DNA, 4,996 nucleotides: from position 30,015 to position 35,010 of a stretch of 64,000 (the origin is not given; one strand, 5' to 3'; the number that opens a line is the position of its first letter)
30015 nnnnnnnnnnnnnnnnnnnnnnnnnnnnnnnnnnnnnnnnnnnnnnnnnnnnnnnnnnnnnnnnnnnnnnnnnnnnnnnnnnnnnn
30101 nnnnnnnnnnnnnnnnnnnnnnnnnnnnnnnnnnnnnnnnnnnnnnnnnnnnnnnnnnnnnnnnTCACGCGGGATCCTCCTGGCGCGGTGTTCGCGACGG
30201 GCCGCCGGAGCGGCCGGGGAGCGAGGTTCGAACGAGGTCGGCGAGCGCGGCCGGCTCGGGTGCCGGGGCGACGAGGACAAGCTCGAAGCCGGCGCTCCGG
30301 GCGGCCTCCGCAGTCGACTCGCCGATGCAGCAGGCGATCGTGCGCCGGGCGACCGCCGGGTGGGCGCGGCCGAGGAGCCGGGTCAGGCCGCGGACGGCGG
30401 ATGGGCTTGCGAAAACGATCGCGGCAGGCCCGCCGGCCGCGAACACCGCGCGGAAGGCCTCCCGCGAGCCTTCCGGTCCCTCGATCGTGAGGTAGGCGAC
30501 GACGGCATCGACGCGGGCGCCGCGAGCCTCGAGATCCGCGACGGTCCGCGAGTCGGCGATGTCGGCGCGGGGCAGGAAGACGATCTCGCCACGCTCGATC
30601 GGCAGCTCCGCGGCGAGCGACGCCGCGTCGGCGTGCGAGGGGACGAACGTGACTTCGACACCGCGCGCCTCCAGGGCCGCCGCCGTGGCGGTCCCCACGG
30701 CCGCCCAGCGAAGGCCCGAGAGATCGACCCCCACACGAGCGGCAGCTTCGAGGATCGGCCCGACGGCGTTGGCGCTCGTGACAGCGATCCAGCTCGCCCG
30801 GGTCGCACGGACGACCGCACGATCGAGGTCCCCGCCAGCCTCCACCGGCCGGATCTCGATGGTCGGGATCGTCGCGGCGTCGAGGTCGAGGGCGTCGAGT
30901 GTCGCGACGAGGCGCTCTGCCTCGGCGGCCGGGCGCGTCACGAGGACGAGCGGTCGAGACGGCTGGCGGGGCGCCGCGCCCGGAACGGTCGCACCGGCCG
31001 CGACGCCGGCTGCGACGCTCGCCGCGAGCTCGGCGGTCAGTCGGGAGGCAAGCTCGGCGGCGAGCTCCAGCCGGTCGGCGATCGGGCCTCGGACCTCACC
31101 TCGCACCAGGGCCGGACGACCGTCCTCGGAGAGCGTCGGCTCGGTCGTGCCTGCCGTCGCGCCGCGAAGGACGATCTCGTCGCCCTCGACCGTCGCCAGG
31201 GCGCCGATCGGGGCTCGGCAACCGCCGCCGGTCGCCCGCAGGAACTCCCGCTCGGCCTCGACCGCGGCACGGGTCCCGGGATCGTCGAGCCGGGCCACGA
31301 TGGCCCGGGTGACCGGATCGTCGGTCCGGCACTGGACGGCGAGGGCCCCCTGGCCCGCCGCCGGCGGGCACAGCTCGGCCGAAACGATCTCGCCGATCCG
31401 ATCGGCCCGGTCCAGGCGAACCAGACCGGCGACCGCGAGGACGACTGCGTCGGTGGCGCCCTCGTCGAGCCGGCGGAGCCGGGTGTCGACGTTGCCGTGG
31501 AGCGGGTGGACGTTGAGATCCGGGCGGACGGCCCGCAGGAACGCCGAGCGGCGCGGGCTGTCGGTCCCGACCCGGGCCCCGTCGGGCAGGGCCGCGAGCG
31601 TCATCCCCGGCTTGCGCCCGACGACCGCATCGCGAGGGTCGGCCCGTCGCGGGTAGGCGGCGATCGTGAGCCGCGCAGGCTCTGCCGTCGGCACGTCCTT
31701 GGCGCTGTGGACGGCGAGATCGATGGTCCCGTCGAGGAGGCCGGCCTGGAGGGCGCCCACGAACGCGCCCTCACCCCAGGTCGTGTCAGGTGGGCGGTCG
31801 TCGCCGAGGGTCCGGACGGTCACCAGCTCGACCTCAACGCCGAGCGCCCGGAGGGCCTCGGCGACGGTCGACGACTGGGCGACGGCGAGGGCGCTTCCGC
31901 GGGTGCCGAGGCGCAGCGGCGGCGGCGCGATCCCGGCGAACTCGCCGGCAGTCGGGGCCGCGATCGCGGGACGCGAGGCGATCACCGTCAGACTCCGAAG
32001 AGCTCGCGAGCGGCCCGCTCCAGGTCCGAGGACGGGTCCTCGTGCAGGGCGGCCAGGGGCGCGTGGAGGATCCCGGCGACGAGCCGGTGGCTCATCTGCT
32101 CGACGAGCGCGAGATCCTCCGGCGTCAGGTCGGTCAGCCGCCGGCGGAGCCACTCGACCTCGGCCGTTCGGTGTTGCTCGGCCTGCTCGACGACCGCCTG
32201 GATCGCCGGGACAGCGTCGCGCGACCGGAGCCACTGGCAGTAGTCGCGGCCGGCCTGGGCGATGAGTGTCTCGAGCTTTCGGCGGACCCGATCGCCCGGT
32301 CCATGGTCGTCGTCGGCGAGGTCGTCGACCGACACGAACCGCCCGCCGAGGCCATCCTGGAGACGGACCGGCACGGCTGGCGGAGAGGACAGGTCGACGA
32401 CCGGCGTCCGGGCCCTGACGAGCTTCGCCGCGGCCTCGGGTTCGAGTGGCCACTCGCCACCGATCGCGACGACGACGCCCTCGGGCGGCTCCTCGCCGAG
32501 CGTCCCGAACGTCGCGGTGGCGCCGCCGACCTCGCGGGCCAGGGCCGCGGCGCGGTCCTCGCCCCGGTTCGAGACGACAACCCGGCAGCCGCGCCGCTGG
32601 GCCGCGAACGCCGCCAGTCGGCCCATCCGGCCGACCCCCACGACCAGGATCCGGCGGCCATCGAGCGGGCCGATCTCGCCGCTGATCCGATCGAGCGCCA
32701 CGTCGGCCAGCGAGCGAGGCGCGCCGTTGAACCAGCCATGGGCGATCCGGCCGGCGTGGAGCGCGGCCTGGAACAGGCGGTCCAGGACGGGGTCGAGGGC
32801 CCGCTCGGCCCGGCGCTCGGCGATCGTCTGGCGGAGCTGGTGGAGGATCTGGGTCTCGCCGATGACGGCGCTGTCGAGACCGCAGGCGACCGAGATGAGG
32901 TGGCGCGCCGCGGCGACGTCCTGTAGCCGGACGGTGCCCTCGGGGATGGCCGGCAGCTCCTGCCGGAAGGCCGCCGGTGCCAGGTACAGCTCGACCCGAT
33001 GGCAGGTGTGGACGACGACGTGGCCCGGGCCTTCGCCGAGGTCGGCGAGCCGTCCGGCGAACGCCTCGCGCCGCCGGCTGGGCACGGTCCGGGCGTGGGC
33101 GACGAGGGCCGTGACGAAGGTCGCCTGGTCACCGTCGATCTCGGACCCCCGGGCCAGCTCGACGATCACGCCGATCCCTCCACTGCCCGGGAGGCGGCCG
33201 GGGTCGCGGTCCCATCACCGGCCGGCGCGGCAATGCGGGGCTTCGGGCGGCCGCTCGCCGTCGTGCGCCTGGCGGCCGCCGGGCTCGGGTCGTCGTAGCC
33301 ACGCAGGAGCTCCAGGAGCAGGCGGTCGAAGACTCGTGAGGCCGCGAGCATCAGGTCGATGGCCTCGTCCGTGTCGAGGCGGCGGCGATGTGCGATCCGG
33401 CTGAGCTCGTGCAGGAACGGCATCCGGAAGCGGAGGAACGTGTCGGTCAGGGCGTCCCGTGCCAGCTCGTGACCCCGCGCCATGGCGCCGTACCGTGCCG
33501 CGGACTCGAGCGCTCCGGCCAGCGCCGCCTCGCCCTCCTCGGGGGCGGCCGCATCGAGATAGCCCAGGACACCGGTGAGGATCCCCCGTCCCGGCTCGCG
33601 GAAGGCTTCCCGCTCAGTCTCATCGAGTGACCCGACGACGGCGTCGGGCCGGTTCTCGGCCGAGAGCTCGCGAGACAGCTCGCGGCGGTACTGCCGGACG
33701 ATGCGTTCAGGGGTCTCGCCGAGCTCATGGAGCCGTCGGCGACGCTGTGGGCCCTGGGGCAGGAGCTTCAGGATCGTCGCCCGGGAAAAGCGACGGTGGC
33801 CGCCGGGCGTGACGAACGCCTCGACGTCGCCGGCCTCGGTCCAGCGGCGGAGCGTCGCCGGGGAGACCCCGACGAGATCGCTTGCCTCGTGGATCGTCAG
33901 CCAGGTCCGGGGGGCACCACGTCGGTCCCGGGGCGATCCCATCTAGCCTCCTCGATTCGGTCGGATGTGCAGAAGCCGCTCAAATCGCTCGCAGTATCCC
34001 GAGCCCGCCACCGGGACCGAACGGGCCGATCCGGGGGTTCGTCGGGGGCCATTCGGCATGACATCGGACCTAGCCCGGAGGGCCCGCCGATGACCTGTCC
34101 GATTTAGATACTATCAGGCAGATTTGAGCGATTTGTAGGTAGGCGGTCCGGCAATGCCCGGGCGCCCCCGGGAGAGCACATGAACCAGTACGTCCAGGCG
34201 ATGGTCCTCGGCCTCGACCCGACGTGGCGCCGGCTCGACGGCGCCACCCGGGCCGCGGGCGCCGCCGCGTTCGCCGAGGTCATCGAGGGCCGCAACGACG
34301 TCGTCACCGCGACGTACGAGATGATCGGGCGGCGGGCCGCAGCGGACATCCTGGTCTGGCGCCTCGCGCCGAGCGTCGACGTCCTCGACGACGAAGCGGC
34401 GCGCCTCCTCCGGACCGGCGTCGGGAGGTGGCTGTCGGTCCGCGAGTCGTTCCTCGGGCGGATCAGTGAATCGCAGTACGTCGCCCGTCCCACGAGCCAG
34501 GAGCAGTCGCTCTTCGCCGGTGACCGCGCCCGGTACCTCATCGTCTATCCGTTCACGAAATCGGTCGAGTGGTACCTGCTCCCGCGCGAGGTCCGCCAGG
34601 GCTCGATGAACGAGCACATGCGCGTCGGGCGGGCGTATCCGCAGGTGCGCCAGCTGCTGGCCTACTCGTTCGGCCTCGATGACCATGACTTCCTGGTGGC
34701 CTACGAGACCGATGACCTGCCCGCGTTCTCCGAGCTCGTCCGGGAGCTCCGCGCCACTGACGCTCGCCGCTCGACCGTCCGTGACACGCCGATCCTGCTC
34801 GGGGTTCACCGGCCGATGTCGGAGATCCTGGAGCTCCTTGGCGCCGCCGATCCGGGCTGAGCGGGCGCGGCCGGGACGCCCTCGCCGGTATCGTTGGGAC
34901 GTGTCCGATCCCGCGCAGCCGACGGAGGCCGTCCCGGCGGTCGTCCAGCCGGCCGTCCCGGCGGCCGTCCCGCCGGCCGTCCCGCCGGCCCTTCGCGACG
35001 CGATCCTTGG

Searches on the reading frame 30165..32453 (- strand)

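Call 13: search_protein_families(library=ncbifam, proteins=[window:30165-32453:-], max_evalue=0.00001)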
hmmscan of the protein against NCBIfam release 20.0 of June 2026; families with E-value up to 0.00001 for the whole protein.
window:30165-32453:- (762 aa): 12 families
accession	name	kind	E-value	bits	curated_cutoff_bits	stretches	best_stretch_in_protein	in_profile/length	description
TIGR00212.1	hemC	equivalog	6.2e-83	278.2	164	1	180-438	1-263/293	hydroxymethylbilane synthase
NF002202.0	PRK01066.1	equivalog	4.3e-27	94.9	251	1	177-387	18-227/241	hydroxymethylbilane synthase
NF004593.0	PRK05928.4-2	equivalog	6.5e-18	65.1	275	1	503-729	5-227/247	uroporphyrinogen-III synthase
NF004587.0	PRK05928.2-5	equivalog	8e-17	61.6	246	1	499-729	4-225/245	uroporphyrinogen-III synthase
NF005411.0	PRK06975.1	equivalog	1.4e-14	53.4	414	1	498-740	4-265/660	fused uroporphyrinogen-III synthase HemD/membrane protein HemX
NF004583.0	PRK05928.1-5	equivalog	5.4e-13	49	432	1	551-728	56-232/250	uroporphyrinogen-III synthase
NF004586.0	PRK05928.2-4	equivalog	7.9e-11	41.8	401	1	503-740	5-233/240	uroporphyrinogen-III synthase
NF004395.0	PRK05752.1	equivalog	8.2e-11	41.7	380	1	503-740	6-247/255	uroporphyrinogen-III synthase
NF004585.0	PRK05928.2-2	equivalog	1.7e-10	40.7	241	1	500-732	2-233/255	uroporphyrinogen-III synthase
NF004594.0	PRK05928.4-3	equivalog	3.8e-10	39.6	365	1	554-740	48-228/237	uroporphyrinogen-III synthase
NF006621.0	PRK09189.1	equivalog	1.5e-09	37.7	223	0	503-617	3-111/240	uroporphyrinogen-III synthase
NF004592.0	PRK05928.4-1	equivalog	1.2e-07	31.5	332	1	503-729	4-220/237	uroporphyrinogen-III synthase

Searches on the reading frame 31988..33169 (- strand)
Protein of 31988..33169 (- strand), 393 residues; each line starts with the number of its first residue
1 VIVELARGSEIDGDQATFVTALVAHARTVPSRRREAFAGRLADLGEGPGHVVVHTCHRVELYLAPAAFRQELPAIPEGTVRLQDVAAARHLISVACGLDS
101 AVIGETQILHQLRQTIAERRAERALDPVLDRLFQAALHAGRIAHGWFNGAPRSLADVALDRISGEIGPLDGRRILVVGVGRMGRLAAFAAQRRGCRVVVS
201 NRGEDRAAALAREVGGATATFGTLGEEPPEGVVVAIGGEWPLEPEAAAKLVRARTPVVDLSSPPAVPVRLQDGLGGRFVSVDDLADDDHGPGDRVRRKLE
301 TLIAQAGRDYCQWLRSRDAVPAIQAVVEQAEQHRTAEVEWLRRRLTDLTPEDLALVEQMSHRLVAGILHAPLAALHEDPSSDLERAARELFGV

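Call 13: search_protein_families(library=ncbifam, proteins=[window:31988-33169:-], max_evalue=0.00001)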
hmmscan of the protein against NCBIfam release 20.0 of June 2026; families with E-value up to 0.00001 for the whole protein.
window:31988-33169:- (393 aa): 7 families
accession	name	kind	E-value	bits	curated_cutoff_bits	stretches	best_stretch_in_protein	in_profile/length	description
NF000744.0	PRK00045.1-3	equivalog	3.1e-50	171.3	429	1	52-381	46-408/447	glutamyl-tRNA reductase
TIGR01035.1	hemA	equivalog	9.5e-44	150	209.55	1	50-381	42-399/416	glutamyl-tRNA reductase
NF000750.0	PRK00045.3-4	equivalog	3.6e-21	75.6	289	1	81-373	91-389/439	glutamyl-tRNA reductase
NF001909.0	PRK00676.1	equivalog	4.3e-12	45.7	478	1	44-142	39-144/338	glutamyl-tRNA reductase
NF000752.0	PRK00045.4-2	equivalog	8e-12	45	381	1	75-216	83-227/412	glutamyl-tRNA reductase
NF010548.0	PRK13940.1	equivalog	4.1e-09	35.8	469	1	87-219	95-230/414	glutamyl-tRNA reductase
NF000751.1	PRK00045.4-1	equivalog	1.5e-08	34.1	478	1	86-215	96-228/426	glutamyl-tRNA reductase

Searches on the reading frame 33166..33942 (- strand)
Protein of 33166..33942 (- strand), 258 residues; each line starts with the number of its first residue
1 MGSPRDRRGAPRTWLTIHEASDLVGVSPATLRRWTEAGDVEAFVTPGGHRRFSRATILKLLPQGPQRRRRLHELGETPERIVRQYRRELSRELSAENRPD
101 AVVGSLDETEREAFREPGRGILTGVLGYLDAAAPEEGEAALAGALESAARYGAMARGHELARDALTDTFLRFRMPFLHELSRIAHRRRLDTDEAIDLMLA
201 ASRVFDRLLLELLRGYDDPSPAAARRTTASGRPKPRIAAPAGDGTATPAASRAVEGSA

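Call 13: search_protein_families(library=ncbifam, proteins=[window:33166-33942:-], max_evalue=0.00001)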
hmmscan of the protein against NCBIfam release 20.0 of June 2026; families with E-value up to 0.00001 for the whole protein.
window:33166-33942:- (258 aa): 2 families
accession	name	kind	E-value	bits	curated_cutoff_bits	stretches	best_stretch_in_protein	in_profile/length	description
NF033787.1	HTH_BldC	subfamily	1.4e-11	44.1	77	1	14-61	2-49/49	BldC family transcriptional regulator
TIGR01764.1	excise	domain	3e-08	33.9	28.8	1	14-60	1-46/49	excisionase family DNA-binding protein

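Call 35: search_protein_families(library=ncbifam, proteins=[window:33166-33942:-], max_evalue=0.001)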
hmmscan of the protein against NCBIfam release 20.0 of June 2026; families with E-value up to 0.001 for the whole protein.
window:33166-33942:- (258 aa): 4 families
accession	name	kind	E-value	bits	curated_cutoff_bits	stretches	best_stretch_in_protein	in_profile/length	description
NF033787.1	HTH_BldC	subfamily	1.4e-11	44.1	77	1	14-61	2-49/49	BldC family transcriptional regulator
TIGR01764.1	excise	domain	3e-08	33.9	28.8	1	14-60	1-46/49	excisionase family DNA-binding protein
NF033518.0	transpos_IS607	equivalog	7.8e-05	22.3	110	1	19-65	2-48/187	IS607 family transposase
NF047375.1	HeatShock_HspR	equivalog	0.0007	19.5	105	0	16-60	5-49/92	heat shock protein transcriptional repressor HspR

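Call 72: search_protein_families(library=ncbifam, proteins=[window:33166-33942:-], max_evalue=0.00001)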
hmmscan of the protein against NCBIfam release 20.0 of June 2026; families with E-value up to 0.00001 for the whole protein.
window:33166-33942:- (258 aa): 2 families
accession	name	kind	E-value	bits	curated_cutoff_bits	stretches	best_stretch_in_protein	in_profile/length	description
NF033787.1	HTH_BldC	subfamily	1.4e-11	44.1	77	1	14-61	2-49/49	BldC family transcriptional regulator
TIGR01764.1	excise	domain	3e-08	33.9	28.8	1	14-60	1-46/49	excisionase family DNA-binding protein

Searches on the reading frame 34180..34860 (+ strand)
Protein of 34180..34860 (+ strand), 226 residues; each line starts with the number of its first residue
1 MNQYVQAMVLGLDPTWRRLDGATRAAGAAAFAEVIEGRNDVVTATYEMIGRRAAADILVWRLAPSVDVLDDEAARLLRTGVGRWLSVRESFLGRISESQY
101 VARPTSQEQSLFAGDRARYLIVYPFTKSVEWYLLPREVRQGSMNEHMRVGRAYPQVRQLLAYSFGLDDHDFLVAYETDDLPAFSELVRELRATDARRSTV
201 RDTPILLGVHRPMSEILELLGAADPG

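Call 70: search_protein_families(library=pfam, proteins=[window:34180-34860:+], max_evalue=0.00001)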
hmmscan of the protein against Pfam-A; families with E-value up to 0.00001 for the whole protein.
window:34180-34860:+ (226 aa): 1 family
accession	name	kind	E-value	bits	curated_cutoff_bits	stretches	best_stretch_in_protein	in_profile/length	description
PF06778.18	Chlor_dismutase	-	8.6e-51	172.7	25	1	25-209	2-187/189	Chlorite dismutase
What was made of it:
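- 34180..34860 (+): ChdC/HemQ-family coproheme decarboxylase, transcribed divergently from the hem operon. Pfam Chlor_dismutase E 8.6e-51 (call 70).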

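Call 72: search_protein_families(library=ncbifam, proteins=[window:34180-34860:+], max_evalue=0.00001)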
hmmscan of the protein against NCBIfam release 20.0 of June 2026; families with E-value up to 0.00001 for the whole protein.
window:34180-34860:+ (226 aa): 3 families
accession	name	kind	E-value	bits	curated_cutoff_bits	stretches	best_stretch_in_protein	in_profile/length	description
NF042928.1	HemQ_actino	equivalog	7.7e-36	123.4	235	1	4-219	5-218/220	hydrogen peroxide-dependent heme synthase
NF008913.0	PRK12276.1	equivalog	1e-17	64.7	253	1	15-193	24-219/248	hydrogen peroxide-dependent heme synthase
NF007124.0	PRK09565.1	equivalog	1.4e-12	47.8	446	1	119-192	150-228/637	heme-binding protein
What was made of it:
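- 34180..34860 (+): The best NCBIfam match is HemQ_actino at 123 bits, below its equivalog cut-off of 235 (call 72).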
